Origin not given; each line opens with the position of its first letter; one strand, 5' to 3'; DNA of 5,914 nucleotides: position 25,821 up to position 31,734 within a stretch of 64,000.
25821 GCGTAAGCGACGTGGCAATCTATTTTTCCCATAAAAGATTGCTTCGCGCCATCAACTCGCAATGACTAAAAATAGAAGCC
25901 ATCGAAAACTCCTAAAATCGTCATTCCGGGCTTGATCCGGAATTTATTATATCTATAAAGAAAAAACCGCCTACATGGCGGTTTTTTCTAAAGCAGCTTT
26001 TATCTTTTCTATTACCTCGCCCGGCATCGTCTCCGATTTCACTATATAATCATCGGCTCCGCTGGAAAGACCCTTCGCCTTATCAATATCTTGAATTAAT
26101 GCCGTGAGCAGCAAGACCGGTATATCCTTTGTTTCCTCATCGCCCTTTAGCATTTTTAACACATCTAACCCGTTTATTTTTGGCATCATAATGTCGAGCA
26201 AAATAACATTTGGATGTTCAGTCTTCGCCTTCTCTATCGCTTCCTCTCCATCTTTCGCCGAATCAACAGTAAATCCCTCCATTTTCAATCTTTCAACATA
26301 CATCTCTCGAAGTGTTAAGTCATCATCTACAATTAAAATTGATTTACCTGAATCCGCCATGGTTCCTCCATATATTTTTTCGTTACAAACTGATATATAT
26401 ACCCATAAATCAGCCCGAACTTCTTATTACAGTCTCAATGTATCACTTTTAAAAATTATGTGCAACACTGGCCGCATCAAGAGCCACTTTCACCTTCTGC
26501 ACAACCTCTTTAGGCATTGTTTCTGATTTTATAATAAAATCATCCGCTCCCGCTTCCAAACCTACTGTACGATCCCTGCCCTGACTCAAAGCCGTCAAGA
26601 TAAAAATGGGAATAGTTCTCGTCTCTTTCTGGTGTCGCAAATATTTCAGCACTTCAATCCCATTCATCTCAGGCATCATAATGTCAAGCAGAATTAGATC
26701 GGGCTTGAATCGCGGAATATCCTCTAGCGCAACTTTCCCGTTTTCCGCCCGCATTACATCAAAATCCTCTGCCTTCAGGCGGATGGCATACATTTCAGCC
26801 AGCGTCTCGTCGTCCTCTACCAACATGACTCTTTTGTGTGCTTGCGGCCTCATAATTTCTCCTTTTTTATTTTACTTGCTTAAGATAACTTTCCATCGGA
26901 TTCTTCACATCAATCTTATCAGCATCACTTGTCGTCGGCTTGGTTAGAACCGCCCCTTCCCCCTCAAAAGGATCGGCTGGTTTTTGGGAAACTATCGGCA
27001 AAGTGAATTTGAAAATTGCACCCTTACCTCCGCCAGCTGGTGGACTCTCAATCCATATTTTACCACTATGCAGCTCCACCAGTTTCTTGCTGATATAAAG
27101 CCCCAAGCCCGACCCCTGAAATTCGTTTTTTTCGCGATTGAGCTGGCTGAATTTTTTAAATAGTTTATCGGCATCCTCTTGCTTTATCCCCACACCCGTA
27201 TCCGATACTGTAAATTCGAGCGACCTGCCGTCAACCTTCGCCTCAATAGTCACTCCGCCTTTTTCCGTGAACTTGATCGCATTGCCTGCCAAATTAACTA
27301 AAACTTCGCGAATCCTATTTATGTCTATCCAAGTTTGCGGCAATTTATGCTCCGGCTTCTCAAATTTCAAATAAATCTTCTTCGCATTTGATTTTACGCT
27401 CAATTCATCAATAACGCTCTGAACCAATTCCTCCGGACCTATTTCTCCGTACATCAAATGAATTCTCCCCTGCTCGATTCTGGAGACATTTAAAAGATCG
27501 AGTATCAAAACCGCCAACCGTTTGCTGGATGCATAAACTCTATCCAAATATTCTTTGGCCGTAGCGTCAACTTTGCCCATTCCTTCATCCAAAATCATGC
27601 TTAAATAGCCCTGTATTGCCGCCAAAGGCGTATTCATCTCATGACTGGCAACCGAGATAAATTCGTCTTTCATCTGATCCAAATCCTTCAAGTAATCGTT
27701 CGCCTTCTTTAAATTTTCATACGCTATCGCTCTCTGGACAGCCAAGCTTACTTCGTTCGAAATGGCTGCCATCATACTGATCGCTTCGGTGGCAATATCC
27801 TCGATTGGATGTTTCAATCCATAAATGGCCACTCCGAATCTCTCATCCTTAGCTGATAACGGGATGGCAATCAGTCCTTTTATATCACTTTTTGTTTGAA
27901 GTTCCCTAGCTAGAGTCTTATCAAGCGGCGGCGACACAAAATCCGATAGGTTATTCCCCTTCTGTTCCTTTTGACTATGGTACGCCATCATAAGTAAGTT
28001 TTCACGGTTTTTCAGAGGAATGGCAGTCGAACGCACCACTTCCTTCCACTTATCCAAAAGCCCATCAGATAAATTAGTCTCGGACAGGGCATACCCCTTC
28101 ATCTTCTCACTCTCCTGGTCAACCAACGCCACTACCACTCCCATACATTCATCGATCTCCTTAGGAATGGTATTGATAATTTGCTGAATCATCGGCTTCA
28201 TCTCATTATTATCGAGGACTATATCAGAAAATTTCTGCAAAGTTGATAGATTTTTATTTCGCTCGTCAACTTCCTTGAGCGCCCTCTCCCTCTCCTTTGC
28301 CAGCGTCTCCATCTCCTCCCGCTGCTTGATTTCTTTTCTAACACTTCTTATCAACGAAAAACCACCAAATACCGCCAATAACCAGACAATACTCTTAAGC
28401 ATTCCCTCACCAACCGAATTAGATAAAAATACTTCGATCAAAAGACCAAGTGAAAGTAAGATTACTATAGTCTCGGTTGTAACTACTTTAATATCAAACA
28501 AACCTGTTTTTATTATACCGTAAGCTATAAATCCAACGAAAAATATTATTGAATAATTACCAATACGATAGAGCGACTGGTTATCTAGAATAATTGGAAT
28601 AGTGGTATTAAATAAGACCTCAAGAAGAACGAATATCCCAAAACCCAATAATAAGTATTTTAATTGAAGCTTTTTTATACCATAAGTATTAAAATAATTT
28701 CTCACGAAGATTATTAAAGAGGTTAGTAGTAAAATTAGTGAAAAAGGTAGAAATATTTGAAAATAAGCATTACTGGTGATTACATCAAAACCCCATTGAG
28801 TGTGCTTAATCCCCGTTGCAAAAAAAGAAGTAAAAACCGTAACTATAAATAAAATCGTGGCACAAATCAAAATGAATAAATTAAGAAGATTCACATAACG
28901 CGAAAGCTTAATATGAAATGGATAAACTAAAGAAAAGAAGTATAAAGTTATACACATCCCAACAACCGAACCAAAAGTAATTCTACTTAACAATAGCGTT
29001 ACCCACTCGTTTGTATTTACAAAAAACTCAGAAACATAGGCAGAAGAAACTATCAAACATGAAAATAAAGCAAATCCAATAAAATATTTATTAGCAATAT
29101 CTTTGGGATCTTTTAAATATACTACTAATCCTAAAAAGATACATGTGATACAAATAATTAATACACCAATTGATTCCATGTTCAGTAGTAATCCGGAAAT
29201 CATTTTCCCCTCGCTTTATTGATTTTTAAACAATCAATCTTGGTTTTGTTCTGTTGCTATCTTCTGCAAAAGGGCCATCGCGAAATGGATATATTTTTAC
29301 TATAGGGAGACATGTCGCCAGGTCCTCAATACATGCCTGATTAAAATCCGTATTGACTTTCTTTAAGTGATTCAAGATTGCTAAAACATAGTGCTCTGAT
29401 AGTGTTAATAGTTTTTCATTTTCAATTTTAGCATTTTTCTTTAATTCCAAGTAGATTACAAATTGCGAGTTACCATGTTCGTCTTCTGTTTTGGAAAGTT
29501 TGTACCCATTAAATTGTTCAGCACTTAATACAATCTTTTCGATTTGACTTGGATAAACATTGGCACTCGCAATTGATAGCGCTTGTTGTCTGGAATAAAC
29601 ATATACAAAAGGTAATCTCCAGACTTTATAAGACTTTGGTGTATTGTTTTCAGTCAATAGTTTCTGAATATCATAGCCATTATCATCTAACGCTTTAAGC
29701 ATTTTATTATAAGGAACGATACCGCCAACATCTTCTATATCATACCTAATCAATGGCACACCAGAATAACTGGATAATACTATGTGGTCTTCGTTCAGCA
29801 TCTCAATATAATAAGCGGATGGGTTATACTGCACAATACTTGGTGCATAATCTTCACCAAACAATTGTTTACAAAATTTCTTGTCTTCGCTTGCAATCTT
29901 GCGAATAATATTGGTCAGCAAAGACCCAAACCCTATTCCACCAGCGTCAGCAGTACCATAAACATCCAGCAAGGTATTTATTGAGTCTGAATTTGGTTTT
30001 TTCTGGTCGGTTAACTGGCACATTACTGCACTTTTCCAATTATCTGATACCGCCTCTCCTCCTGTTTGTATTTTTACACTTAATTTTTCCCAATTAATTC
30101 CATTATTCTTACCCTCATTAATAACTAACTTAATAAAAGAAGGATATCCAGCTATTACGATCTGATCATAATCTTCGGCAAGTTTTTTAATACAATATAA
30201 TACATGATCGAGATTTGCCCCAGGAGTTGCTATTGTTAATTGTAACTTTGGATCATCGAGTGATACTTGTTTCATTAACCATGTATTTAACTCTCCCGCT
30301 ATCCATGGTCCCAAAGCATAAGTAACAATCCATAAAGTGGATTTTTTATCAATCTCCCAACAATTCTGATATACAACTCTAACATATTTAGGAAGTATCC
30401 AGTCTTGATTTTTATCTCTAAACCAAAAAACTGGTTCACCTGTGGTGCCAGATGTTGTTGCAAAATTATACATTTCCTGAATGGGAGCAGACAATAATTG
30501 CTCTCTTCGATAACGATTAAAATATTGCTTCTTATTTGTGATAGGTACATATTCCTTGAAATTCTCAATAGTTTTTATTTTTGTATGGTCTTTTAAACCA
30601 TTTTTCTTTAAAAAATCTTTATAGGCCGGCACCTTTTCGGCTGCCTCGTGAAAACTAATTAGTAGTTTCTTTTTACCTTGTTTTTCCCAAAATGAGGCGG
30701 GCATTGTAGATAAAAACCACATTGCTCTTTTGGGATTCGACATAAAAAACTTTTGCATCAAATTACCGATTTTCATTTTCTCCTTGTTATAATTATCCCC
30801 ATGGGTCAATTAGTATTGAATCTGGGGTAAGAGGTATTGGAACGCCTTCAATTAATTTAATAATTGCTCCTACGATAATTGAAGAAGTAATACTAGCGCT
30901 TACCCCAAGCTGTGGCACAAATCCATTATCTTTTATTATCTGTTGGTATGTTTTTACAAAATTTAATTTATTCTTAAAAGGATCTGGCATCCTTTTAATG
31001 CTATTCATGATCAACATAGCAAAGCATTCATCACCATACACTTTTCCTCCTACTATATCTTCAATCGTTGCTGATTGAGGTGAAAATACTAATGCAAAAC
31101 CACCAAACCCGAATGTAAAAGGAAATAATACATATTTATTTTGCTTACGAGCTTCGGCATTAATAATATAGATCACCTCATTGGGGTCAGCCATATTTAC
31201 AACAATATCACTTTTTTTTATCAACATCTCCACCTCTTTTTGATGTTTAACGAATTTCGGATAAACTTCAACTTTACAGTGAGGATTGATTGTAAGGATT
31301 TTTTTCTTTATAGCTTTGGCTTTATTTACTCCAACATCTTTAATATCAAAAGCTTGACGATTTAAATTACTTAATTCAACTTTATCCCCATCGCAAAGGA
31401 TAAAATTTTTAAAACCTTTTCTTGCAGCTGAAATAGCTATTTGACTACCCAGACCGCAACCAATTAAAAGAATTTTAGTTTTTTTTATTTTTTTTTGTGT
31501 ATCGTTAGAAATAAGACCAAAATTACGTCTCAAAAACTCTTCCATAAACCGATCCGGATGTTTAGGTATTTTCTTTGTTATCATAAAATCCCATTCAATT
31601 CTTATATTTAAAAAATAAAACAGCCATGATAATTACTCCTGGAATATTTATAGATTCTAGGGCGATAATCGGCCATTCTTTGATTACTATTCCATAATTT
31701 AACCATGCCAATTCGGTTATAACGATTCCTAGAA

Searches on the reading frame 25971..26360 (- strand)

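Call 101: search_protein_families(library=pfam, proteins=[window:25971-26360:-], max_evalue=0.00001)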
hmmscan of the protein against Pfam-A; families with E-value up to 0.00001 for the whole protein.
window:25971-26360:- (129 aa): 1 family
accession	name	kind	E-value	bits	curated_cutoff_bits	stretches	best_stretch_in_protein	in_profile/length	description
PF00072.30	Response_reg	-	1e-26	93.7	30.2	1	8-111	1-102/111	Response regulator receiver domain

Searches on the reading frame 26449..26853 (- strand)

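Call 101: search_protein_families(library=pfam, proteins=[window:26449-26853:-], max_evalue=0.00001)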
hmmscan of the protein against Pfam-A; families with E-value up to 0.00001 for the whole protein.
window:26449-26853:- (134 aa): 1 family
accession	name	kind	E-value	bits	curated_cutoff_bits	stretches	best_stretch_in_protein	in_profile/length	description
PF00072.30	Response_reg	-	2.6e-25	89.2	30.2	1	9-118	1-107/111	Response regulator receiver domain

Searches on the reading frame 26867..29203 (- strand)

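Call 39: search_protein_families(library=pfam, proteins=[window:26867-29203:-])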
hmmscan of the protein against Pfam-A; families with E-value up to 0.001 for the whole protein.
window:26867-29203:- (778 aa): 4 families
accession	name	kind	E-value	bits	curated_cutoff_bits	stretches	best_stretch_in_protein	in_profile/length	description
PF02518.31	HATPase_c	-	7.2e-28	97.7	26.4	1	627-737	2-109/111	Histidine kinase-, DNA gyrase B-, and HSP90-like ATPase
PF00512.31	HisKA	-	3.8e-18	65.7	26.9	1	511-579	1-66/66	His Kinase A (phospho-acceptor) domain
PF16927.11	HisKA_7TM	-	3.5e-08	34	28.6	1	14-238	2-222/224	N-terminal 7TM region of histidine kinase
PF13581.12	HATPase_c_2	-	4e-06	27.3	27.4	1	632-710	37-110/127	Histidine kinase-like ATPase domain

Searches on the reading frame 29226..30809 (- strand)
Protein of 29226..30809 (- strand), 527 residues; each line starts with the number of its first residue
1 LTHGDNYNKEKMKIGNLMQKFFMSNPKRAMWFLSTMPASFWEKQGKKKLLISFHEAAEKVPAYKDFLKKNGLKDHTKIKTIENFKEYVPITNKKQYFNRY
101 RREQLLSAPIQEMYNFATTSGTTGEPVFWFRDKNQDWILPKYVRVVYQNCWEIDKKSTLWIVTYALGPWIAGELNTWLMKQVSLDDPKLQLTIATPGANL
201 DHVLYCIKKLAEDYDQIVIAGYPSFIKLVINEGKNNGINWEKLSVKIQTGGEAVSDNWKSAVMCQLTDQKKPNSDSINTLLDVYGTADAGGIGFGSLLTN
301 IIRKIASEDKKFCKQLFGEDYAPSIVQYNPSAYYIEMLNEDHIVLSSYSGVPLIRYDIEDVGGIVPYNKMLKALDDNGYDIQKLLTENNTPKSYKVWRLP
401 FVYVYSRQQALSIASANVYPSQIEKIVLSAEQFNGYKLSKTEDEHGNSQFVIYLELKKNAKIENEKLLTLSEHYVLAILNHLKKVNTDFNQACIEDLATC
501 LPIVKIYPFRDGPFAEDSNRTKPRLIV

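Call 39: search_protein_families(library=pfam, proteins=[window:29226-30809:-])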
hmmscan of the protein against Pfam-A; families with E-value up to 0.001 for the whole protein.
window:29226-30809:- (527 aa): 1 family
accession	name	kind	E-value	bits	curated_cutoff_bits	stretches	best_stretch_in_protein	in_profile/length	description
PF03321.19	GH3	-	0.00059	19.6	23.6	0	66-126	32-93/304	GH3 family N-terminal domain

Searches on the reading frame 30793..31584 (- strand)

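Call 101: search_protein_families(library=pfam, proteins=[window:30793-31584:-], max_evalue=0.00001)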
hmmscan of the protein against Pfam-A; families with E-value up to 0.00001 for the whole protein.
window:30793-31584:- (263 aa): 1 family
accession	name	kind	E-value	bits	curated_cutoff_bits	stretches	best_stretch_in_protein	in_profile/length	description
PF00899.27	ThiF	-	1.5e-36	126.2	28.1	1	21-254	4-212/238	ThiF family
